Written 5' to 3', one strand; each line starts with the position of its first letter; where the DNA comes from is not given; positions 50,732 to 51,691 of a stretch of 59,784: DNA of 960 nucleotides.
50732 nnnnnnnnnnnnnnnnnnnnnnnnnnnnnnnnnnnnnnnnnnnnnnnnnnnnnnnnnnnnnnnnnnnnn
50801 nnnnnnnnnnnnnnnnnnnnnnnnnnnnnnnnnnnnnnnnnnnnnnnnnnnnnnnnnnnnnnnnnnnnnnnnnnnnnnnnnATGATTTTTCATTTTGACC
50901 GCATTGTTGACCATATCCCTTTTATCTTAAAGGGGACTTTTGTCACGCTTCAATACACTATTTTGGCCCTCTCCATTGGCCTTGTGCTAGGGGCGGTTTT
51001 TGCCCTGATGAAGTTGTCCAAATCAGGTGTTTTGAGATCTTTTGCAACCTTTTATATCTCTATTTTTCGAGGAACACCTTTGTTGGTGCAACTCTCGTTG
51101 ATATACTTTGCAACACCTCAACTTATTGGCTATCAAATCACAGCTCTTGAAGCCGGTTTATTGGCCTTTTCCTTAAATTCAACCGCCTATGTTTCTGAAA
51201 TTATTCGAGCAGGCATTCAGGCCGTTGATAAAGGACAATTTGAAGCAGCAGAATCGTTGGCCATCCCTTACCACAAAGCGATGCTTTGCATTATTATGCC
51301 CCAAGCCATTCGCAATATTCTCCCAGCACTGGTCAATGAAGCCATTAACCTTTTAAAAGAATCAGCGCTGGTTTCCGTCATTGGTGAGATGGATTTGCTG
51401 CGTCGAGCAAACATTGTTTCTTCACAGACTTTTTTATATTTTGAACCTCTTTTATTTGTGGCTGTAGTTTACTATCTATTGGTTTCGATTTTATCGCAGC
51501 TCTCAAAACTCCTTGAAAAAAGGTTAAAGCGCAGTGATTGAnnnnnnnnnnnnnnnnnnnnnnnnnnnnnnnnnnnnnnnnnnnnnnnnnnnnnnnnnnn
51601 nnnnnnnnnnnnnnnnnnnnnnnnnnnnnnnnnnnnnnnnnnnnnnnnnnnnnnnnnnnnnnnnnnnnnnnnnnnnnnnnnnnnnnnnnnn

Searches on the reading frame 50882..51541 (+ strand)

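Call 49: search_protein_families(library=pfam, proteins=[window:50882-51541:+], max_evalue=0.00001)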
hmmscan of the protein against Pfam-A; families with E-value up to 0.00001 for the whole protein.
window:50882-51541:+ (219 aa): 1 family
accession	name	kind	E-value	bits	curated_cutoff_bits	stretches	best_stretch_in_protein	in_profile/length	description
PF00528.27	BPD_transp_1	-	8.7e-24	84.7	26.4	1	33-216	1-183/184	Binding-protein-dependent transport system inner membrane component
